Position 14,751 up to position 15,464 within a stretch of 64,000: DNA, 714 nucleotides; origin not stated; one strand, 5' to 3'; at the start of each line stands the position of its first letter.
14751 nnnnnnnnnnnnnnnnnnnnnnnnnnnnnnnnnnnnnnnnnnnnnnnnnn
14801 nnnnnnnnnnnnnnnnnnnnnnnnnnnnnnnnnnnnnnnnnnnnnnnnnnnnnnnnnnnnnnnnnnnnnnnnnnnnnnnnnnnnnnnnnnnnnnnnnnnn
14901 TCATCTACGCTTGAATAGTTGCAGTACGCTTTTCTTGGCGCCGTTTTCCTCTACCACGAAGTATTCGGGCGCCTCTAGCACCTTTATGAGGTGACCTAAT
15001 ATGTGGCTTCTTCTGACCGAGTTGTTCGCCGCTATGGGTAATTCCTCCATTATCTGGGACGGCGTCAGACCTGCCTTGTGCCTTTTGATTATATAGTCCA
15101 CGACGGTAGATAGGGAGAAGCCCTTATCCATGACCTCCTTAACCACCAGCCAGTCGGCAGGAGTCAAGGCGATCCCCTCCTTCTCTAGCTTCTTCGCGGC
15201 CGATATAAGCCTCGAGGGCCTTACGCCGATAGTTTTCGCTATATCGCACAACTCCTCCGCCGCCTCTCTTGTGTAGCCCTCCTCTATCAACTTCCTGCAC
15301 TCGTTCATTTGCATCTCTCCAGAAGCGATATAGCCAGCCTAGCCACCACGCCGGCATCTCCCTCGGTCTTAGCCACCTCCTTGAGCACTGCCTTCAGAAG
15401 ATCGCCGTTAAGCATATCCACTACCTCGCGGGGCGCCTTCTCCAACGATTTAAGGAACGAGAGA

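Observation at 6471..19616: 13-kb non-canonical type IV filament locus (ATPase + platform + ParA-like + many pilin-like genes + unknowns)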

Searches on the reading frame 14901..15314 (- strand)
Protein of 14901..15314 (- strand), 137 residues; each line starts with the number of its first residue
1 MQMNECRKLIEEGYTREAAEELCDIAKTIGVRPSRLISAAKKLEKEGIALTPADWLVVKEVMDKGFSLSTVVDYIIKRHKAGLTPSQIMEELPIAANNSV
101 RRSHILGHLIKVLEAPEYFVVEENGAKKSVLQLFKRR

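Call 3: search_protein_families(library=pfam, max_evalue=0.1, proteins=[window:14901-15314:-])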
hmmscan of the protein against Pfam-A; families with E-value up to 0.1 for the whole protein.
window:14901-15314:- (137 aa): 4 families
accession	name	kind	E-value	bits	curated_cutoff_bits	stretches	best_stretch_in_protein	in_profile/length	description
PF02796.21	HTH_7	-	0.019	15.5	23.8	0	2-18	10-26/45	Helix-turn-helix domain of resolvase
PF14493.12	HTH_40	-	0.043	14.6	27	0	81-122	11-46/89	Helix-turn-helix domain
PF08069.17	Ribosomal_S13_N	-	0.064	13.8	25.4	0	69-88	31-50/60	Ribosomal S13/S15 N-terminal domain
PF13412.12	HTH_24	-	0.072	13.1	21.9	0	24-48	22-46/48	Winged helix-turn-helix DNA-binding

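Call 5: search_protein_families(library=ncbifam, max_evalue=0.1, proteins=[window:14901-15314:-])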
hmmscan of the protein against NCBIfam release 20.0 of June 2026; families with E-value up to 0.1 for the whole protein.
window:14901-15314:- (137 aa): 0 families

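Call 40: search_protein_families(library=phrogs, max_evalue=0.01, proteins=[window:14901-15314:-])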
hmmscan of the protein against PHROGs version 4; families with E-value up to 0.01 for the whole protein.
window:14901-15314:- (137 aa): 0 families

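Call 93: search_solved_structures(query=A8, max_evalue=10, show_alignments=1)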
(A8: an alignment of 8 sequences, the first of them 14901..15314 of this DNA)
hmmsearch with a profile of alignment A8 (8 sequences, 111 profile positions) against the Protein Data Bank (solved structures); distinct sequences matched with E-value up to 10: 25.
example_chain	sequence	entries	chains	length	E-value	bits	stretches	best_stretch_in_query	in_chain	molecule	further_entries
6yqx_A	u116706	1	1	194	8.5e-05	25.9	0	37-66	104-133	de novo designed TIM barrel DeNovoTIM13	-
7p12_A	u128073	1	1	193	0.00015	25.1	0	37-66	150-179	DeNovoTIM13-SB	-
6wvs_A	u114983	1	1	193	0.0025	21.1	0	36-66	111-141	DeNovoTIM15 hyperstable de novo TIM barrel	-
6wxp_A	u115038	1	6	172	0.01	19.2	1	36-64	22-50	TFD-EE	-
6zv9_A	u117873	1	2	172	0.021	18.2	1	36-64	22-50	TFD-EE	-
2efq_A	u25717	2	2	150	0.026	17.8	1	1-47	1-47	150aa long hypothetical transcriptional regulator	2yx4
6wxo_A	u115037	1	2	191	0.029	17.7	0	32-62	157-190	TFD-HE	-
2pmh_A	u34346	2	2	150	0.029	17.7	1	1-47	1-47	150aa long hypothetical transcriptional regulator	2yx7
2efo_A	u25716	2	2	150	0.032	17.6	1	1-47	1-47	150aa long hypothetical transcriptional regulator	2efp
2e7w_A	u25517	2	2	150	0.033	17.5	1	1-47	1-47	150aa long hypothetical transcriptional regulator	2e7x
9quc_A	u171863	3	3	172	0.04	17.3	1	36-64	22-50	TFD-EH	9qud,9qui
9qul_A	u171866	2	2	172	0.049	17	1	36-64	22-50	TFD-EH T87E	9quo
1i1g_A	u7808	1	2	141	0.05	16.9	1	6-47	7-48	TRANSCRIPTIONAL REGULATOR LRPA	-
4ch7_A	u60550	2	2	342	0.083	16.3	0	22-47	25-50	NIRD-LIKE PROTEIN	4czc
2efn_A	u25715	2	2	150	0.086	16.2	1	1-47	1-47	150aa long hypothetical transcriptional regulator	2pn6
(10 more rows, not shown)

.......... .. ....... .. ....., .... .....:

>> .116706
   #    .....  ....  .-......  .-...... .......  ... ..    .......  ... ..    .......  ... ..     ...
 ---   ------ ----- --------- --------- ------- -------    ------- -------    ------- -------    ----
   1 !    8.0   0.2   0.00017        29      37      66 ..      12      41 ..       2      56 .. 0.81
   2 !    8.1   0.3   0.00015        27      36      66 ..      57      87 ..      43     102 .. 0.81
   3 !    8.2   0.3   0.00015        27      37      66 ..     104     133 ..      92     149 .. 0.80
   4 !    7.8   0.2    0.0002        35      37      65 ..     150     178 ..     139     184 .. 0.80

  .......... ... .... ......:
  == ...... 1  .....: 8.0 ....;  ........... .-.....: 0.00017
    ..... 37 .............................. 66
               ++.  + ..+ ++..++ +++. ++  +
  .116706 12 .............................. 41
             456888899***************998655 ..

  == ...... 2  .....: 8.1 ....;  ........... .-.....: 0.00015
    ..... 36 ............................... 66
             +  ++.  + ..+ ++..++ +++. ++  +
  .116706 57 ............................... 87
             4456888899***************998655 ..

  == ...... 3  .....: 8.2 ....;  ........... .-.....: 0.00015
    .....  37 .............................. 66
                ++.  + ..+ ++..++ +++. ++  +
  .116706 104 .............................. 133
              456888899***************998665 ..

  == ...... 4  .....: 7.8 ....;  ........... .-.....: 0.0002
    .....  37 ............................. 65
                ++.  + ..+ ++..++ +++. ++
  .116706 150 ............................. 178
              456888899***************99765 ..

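Call 94: search_protein_families(library=padloc, max_evalue=0.01, proteins=[window:14901-15314:-])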
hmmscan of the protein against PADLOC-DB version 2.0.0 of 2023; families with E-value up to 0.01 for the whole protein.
window:14901-15314:- (137 aa): 0 families
